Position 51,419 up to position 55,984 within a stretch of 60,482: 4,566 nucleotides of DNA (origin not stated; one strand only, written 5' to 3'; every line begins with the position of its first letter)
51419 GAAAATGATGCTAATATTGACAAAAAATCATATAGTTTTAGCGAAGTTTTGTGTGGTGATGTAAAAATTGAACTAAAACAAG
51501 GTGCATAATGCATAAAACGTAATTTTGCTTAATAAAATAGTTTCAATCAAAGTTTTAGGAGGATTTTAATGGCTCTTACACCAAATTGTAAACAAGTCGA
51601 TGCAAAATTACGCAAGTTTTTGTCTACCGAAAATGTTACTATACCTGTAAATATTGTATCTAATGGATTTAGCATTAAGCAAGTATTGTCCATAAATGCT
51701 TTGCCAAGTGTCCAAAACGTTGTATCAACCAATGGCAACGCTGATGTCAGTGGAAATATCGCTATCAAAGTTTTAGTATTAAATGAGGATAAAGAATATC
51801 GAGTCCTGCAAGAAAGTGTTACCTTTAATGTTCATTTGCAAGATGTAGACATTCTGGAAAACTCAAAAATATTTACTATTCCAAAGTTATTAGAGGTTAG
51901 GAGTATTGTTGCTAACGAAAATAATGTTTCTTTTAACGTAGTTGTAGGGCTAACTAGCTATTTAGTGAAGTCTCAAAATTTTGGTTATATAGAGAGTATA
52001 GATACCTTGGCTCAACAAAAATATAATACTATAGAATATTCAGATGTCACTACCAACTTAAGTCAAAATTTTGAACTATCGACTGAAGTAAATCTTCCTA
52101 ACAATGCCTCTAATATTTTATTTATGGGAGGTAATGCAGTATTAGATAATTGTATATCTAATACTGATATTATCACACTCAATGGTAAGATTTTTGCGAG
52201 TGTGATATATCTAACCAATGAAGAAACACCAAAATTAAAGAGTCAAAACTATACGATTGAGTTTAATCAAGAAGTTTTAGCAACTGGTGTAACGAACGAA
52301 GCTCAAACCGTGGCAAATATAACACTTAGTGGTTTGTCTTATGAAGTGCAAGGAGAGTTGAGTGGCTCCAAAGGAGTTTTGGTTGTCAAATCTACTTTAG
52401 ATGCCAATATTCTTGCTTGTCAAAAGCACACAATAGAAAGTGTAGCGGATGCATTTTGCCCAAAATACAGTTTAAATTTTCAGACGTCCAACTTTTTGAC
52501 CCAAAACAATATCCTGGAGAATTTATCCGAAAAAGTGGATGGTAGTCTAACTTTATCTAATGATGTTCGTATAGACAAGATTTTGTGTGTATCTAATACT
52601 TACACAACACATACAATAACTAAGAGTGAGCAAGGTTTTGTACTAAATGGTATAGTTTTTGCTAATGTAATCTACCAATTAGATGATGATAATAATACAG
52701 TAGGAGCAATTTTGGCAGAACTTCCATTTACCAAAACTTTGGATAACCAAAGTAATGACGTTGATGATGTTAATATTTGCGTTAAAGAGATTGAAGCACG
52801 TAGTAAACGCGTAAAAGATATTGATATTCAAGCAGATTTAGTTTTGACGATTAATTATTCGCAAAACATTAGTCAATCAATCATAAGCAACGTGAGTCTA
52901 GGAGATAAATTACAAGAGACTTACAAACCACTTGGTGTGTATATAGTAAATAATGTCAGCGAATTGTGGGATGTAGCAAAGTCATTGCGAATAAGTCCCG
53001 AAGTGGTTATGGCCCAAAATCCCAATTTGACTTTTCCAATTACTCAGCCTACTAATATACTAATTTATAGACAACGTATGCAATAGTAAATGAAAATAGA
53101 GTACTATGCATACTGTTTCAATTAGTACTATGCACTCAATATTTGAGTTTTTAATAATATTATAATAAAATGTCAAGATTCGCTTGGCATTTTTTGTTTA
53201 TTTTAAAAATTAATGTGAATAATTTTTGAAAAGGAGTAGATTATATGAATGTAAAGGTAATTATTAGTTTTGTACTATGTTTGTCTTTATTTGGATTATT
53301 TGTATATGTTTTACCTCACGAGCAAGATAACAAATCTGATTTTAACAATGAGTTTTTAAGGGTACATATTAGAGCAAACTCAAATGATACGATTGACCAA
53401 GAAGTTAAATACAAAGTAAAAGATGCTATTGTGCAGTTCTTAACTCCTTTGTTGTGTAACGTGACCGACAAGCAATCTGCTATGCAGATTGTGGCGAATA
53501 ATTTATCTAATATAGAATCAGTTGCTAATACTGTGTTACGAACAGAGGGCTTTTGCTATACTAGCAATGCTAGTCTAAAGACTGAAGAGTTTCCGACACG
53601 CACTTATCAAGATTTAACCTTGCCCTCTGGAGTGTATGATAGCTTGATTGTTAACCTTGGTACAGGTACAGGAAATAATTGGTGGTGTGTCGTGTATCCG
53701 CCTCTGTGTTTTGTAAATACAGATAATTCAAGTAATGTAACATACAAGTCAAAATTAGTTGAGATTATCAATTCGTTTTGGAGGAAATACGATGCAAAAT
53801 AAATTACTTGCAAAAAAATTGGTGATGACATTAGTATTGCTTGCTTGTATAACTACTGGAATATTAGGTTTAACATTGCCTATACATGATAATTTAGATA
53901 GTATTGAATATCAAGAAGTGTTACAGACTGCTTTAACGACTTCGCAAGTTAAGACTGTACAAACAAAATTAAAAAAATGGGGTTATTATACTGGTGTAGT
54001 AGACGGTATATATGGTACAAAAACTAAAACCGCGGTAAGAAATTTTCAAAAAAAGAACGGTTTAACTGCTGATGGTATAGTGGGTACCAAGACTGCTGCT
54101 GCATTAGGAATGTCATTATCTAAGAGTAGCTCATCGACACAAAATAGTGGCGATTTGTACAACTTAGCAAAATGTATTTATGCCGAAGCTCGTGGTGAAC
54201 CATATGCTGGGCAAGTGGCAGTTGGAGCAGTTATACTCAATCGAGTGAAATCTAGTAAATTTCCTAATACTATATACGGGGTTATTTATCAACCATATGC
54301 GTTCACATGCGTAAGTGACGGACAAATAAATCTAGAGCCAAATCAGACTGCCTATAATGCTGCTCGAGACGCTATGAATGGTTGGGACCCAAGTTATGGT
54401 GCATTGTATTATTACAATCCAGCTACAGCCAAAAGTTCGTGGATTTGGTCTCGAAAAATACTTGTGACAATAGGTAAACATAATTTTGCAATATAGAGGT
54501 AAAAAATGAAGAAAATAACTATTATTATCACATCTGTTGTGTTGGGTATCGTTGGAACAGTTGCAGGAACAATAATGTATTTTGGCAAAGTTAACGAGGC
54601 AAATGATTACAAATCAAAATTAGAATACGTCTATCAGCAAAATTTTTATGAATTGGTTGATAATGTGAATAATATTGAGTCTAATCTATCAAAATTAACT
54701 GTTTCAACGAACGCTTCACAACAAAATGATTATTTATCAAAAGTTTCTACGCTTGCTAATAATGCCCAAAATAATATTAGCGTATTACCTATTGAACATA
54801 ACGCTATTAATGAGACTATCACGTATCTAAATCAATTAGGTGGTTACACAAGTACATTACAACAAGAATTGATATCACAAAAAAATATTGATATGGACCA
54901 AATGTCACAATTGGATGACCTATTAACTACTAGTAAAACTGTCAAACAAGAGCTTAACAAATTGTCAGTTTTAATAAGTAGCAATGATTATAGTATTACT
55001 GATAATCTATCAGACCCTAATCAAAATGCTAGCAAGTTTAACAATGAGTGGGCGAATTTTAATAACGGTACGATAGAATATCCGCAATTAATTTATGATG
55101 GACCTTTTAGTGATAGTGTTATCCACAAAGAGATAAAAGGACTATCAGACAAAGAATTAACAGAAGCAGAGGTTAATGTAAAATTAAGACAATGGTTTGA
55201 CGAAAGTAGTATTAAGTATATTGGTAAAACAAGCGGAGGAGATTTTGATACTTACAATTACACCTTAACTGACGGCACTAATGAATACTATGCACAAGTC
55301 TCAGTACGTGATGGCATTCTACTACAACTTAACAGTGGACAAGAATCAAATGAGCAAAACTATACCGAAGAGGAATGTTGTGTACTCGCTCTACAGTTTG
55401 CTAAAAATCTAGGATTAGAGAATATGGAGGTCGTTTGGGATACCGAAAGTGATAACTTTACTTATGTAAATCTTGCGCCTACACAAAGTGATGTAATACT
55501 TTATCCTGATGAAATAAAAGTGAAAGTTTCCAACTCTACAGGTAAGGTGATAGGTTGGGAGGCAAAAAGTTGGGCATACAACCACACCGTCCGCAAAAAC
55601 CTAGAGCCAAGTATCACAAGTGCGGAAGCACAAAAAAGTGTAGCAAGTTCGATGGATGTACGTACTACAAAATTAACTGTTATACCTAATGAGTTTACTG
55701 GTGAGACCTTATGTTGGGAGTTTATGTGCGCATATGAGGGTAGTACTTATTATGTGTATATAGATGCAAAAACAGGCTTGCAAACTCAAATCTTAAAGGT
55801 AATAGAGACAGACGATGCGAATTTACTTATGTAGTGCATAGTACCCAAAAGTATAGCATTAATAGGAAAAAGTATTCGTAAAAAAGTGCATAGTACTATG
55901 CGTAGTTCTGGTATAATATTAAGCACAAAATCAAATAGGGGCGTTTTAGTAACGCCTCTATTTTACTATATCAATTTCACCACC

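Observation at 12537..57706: Undescribed intergenic repeat family built on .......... / the 18-bp perfect palindrome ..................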

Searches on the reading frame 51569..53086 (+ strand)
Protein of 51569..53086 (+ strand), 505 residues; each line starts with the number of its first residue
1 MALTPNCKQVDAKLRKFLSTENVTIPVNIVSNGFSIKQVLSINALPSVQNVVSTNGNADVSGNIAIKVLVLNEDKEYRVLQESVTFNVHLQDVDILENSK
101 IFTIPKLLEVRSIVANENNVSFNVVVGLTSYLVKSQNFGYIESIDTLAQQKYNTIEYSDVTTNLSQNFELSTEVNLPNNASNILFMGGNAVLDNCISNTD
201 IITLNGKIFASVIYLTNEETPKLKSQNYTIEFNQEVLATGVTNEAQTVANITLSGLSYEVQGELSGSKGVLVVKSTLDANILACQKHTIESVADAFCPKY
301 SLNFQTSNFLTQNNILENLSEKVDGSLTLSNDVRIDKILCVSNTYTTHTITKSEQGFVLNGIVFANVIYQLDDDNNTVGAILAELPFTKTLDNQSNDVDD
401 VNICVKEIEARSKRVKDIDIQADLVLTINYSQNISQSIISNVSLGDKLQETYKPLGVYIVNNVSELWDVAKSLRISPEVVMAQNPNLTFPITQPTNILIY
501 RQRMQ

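Call 12: search_protein_families(library=pfam, proteins=[window:51569-53086:+])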
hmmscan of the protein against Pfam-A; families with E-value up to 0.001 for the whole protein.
window:51569-53086:+ (505 aa): 1 family
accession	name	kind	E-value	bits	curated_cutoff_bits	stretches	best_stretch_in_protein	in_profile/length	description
PF12673.12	SipL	-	2.7e-12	47.2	23.6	1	335-410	2-75/78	SipL, SPOCS domain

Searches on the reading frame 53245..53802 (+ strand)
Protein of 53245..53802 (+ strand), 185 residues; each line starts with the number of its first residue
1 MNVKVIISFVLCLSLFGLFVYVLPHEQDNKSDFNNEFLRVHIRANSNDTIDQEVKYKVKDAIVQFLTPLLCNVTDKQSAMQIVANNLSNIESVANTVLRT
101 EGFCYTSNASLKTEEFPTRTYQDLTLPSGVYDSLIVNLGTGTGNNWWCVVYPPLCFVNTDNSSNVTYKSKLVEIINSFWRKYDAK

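Call 12: search_protein_families(library=pfam, proteins=[window:53245-53802:+])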
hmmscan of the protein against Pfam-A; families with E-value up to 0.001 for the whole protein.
window:53245-53802:+ (185 aa): 1 family
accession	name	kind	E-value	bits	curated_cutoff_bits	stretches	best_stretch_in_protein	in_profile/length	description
PF09551.15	Spore_II_R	-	3.2e-43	147.7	25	1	35-159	2-126/128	Stage II sporulation protein R (spore_II_R)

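Call 13: find_encoding_contigs(protein=window:53245-53802:+, flank=10000, max_places=10)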
Protein window:53245-53802:+ (185 aa): 17 contigs read that carry it; 10 places shown.
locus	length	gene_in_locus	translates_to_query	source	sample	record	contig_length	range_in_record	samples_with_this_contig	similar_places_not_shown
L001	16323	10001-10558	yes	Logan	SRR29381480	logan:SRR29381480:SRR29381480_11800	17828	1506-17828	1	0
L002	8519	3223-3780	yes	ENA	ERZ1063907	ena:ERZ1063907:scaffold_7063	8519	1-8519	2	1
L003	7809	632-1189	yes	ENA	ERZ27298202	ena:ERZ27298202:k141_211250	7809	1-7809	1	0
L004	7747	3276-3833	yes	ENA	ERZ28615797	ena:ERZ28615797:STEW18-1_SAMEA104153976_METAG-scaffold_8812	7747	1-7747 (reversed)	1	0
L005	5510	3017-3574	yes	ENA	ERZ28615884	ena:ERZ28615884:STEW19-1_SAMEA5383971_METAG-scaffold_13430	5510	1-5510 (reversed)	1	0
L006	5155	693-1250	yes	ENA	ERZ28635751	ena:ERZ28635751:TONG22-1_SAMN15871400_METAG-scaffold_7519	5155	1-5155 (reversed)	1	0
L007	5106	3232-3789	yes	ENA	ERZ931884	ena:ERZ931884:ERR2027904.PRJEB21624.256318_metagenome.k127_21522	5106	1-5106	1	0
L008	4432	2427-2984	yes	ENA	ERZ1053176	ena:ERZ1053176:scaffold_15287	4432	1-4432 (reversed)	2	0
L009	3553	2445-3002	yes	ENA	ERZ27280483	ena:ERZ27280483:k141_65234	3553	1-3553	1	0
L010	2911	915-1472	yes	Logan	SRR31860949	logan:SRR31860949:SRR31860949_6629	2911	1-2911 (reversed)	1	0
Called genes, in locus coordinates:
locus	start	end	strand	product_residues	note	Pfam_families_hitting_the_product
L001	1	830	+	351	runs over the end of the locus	PF01734:Patatin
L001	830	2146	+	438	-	PF00753:Lactamase_B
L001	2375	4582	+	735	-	PF03477:ATP-cone, PF13597:NRDD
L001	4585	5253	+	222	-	PF13353:Fer4_12, PF04055:Radical_SAM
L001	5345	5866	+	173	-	PF01202:SKI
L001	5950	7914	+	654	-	PF00456:Transketolase_N, PF02779:Transket_pyr, PF02780:Transketolase_C, PF22613:Transketolase_C_1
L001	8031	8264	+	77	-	PF06257:VEG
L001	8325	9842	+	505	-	PF12673:SipL (faint)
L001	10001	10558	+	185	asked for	PF09551:Spore_II_R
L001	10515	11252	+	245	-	PF01471:PG_binding_1, PF07486:Hydrolase_2, PF00397:WW (weak)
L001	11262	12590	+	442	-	PF20769:YPEB_N, PF14620:YPEB_PepSY1-2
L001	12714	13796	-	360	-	PF02540:NAD_synthase (weak), PF02568:ThiI (faint), PF03054:tRNA_Me_trans, PF20259:tRNA_Me_trans_M, PF20258:tRNA_Me_trans_C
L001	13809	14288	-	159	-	PF13240:Zn_Ribbon_1 (weak), PF05154:TM2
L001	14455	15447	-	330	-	PF13379:NMT1_2 (weak), PF09084:NMT1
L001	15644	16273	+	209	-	PF01066:CDP-OH_P_transf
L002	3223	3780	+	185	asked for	PF09551:Spore_II_R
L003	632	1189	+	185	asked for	PF09551:Spore_II_R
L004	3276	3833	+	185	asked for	PF09551:Spore_II_R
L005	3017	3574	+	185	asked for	PF09551:Spore_II_R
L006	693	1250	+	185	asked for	PF09551:Spore_II_R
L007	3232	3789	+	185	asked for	PF09551:Spore_II_R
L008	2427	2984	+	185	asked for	PF09551:Spore_II_R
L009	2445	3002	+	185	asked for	PF09551:Spore_II_R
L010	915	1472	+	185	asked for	PF09551:Spore_II_R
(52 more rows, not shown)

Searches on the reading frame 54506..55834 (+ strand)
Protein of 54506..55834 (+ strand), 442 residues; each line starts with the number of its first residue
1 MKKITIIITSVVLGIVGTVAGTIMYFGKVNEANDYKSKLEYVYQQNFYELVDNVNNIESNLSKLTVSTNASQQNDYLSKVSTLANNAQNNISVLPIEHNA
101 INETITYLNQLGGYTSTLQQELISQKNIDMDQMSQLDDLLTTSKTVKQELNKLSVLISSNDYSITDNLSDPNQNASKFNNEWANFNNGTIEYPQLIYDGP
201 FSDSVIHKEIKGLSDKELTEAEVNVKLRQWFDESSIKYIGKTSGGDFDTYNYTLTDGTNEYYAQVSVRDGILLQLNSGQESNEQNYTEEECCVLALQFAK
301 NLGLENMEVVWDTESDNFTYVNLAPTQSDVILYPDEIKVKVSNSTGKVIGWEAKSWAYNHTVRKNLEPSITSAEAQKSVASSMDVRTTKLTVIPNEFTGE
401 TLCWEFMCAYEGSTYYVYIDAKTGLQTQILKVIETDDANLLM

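Call 12: search_protein_families(library=pfam, proteins=[window:54506-55834:+])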
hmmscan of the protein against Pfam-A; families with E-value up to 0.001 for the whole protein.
window:54506-55834:+ (442 aa): 3 families
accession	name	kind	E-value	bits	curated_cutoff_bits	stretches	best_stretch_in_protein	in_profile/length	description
PF14620.12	YPEB_PepSY1-2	-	2.7e-32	112.9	31.7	1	180-364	3-193/195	YpeB sporulation, PepSY1 and PepSY2 domains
PF20769.2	YPEB_N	-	3.2e-27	95.5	27.3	1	31-165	1-135/136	YpeB N-terminal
PF03413.25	PepSY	-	0.0001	23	24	0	386-424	18-54/60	Peptidase propeptide and YPEB domain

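Call 72: find_homologous_proteins(query=window:54506-55834:+, max_evalue=1e-20)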
Query window:54506-55834:+ (442 aa): 1099 proteins with E <= 1e-20 among 6689 candidates; the best 120 are listed.
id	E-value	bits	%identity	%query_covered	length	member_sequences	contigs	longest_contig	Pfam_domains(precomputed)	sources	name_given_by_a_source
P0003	3.8e-286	967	100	100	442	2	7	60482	PF20769.3,PF14620.13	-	-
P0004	8.8e-241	817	83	100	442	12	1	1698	PF20769.3,PF03413.26,PF14620.13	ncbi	ncbi:MAG: PepSY1/2 domain-containing protein [Christensenellales bacterium]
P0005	2.3e-214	730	74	100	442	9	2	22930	PF20769.3,PF14620.13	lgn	-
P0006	2.7e-213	727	73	100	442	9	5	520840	PF20769.3,PF14620.13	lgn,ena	-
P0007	1.2e-209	715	72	100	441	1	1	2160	PF20769.3,PF14620.13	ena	-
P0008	3.3e-208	710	72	100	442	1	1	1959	PF20769.3,PF03413.26,PF14620.13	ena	-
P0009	1.2e-207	708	70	100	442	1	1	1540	PF20769.3,PF14620.13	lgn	-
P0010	4.3e-207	706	70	100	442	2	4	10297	PF20769.3,PF03413.26,PF14620.13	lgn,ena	-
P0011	2.6e-206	704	69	100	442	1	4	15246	PF20769.3,PF03413.26,PF14620.13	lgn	-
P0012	9.1e-205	699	69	100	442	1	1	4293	PF20769.3,PF03413.26,PF14620.13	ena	-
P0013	1.8e-202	691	70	100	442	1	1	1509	PF20769.3,PF03413.26,PF14620.13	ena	-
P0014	1.5e-201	688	69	100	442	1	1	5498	PF20769.3,PF03413.26,PF14620.13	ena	-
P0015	3.2e-201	687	69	100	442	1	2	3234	PF20769.3,PF03413.26,PF14620.13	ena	-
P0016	2.0e-200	684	66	100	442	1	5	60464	PF20769.3,PF03413.26,PF14620.13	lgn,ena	-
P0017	1.2e-198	678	68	100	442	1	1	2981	PF20769.3,PF03413.26,PF14620.13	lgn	-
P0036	1.8e-146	507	53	100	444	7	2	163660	PF20769.3,PF03413.26,PF14620.13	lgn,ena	-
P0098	7.3e-90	320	41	100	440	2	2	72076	PF20769.3,PF14620.13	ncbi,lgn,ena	-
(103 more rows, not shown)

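Call 73: find_encoding_contigs(protein=P0006, flank=10000, max_places=1)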
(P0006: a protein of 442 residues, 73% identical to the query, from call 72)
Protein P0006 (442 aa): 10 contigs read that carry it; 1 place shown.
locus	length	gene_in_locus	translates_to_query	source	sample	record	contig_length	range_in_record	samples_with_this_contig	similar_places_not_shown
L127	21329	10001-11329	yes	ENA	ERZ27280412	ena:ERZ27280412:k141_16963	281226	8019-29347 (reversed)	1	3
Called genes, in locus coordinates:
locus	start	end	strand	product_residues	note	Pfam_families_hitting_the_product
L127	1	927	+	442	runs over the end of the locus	PF00753:Lactamase_B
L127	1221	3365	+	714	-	PF03477:ATP-cone, PF13597:NRDD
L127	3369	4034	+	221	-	PF13353:Fer4_12, PF04055:Radical_SAM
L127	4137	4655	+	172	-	PF01202:SKI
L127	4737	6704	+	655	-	PF00456:Transketolase_N, PF02779:Transket_pyr, PF02780:Transketolase_C, PF22613:Transketolase_C_1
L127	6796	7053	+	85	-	PF06257:VEG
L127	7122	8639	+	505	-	PF12673:SipL (faint)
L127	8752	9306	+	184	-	PF09551:Spore_II_R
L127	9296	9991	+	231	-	PF01471:PG_binding_1, PF07486:Hydrolase_2, PF00397:WW (weak)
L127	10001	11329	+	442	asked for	PF20769:YPEB_N, PF14620:YPEB_PepSY1-2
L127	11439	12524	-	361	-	PF02540:NAD_synthase (weak), PF03054:tRNA_Me_trans, PF20259:tRNA_Me_trans_M, PF20258:tRNA_Me_trans_C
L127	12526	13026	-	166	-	PF13240:Zn_Ribbon_1 (weak), PF05154:TM2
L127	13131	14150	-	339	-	PF09084:NMT1, PF13379:NMT1_2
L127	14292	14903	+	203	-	PF01066:CDP-OH_P_transf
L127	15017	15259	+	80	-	PF09838:DUF2065 (faint), PF19701:DUF6199 (faint)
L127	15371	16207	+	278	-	PF03419:Peptidase_U4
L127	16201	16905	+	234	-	PF04542:Sigma70_r2, PF04545:Sigma70_r4, PF01381:HTH_3 (weak)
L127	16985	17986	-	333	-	PF00044:Gp_dh_N, PF02800:Gp_dh_C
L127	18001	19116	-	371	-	-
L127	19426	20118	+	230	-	-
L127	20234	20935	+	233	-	PF00149:Metallophos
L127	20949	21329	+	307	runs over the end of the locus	PF01795:Methyltransf_5, PF13847:Methyltransf_31 (faint)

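Call 74: find_encoding_contigs(protein=P0016, flank=10000, max_places=1)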
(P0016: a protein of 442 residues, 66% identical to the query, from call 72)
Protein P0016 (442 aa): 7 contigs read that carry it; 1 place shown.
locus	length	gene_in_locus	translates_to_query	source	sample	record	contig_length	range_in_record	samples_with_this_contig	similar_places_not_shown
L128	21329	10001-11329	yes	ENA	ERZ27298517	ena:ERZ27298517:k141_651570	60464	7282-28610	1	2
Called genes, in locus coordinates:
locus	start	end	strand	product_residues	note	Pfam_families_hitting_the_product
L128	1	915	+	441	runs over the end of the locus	PF00753:Lactamase_B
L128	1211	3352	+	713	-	PF03477:ATP-cone, PF13597:NRDD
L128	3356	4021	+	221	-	PF04055:Radical_SAM, PF13353:Fer4_12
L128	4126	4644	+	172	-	PF01202:SKI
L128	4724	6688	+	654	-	PF00456:Transketolase_N, PF02779:Transket_pyr, PF02780:Transketolase_C, PF22613:Transketolase_C_1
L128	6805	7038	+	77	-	PF06257:VEG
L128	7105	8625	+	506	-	PF12673:SipL (weak)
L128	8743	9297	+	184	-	PF09551:Spore_II_R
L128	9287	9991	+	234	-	PF01471:PG_binding_1, PF07486:Hydrolase_2, PF00397:WW (weak)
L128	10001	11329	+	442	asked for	PF20769:YPEB_N, PF14620:YPEB_PepSY1-2, PF03413:PepSY (faint)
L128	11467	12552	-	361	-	PF02540:NAD_synthase (weak), PF03054:tRNA_Me_trans, PF20259:tRNA_Me_trans_M, PF20258:tRNA_Me_trans_C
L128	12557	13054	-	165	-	-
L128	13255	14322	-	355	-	PF13379:NMT1_2, PF09084:NMT1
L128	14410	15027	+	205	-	PF01066:CDP-OH_P_transf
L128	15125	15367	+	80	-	PF19701:DUF6199 (weak)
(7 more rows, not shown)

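Call 75: find_encoding_contigs(protein=P0036, flank=10000, max_places=1)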
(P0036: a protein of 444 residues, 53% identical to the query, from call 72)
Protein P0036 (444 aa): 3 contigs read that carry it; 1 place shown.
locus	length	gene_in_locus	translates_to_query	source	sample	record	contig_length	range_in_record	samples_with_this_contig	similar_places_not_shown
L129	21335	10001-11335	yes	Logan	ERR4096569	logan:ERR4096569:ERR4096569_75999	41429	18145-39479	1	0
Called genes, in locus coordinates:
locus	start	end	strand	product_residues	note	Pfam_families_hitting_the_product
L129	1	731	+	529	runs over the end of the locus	PF00753:Lactamase_B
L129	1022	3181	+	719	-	PF03477:ATP-cone, PF13597:NRDD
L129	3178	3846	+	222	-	PF04055:Radical_SAM, PF13353:Fer4_12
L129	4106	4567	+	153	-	PF01202:SKI (weak)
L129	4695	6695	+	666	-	PF00456:Transketolase_N, PF02779:Transket_pyr, PF02780:Transketolase_C, PF22613:Transketolase_C_1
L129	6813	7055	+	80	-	PF06257:VEG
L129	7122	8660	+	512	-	PF12673:SipL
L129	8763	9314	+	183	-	PF09551:Spore_II_R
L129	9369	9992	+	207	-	PF01471:PG_binding_1, PF09374:PG_binding_3 (faint), PF07486:Hydrolase_2, PF00397:WW (weak)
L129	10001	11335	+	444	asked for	PF20769:YPEB_N, PF14620:YPEB_PepSY1-2, PF03413:PepSY (faint)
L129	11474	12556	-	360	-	PF02540:NAD_synthase (weak), PF03054:tRNA_Me_trans, PF20259:tRNA_Me_trans_M, PF20258:tRNA_Me_trans_C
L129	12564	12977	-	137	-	PF05154:TM2 (weak)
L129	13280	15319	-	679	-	PF04519:Bactofilin (faint)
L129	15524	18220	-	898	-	PF18998:Flg_new_2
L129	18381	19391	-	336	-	PF00044:Gp_dh_N, PF02800:Gp_dh_C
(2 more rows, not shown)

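Call 104: find_encoding_contigs(protein=P0098, flank=10000, max_places=2)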
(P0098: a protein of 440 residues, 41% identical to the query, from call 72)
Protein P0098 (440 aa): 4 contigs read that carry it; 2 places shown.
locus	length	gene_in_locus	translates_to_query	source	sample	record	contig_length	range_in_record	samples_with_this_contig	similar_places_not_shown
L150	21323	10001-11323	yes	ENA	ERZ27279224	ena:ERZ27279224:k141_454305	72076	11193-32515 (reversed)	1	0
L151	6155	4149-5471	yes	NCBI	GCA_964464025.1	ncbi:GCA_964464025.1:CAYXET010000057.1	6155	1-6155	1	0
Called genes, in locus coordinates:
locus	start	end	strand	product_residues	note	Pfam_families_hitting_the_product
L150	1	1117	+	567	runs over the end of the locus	PF00149:Metallophos, PF12850:Metallophos_2, PF00106:adh_short (weak), PF01073:3Beta_HSD, PF01370:Epimerase, PF02719:Polysacc_synt_2, PF04321:RmlD_sub_bind, PF16363:GDP_Man_Dehyd, +2 more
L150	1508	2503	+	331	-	-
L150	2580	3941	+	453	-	-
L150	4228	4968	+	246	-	PF00072:Response_reg, PF08769:Spo0A_C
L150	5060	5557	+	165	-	-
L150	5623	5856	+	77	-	PF06257:VEG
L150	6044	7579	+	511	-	PF12673:SipL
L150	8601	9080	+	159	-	PF09551:Spore_II_R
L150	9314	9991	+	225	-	PF01471:PG_binding_1, PF08823:PG_binding_2 (weak), PF07486:Hydrolase_2, PF00397:WW (weak)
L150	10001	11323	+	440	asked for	PF20769:YPEB_N, PF14620:YPEB_PepSY1-2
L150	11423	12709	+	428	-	-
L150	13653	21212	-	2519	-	-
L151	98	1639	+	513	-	PF12673:SipL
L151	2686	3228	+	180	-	PF09551:Spore_II_R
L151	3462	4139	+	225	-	PF01471:PG_binding_1, PF08823:PG_binding_2 (weak), PF07486:Hydrolase_2, PF00397:WW (weak)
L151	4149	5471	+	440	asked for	PF20769:YPEB_N, PF14620:YPEB_PepSY1-2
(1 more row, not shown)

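Call 108: search_protein_families(library=pfam, proteins=[L127:19426-20118:+, L127:18001-19116:-], max_evalue=0.001)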
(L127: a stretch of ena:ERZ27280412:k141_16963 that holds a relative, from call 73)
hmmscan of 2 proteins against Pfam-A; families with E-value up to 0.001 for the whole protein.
L127:19426-20118:+ (230 aa): 0 families

L127:18001-19116:- (371 aa): 0 families
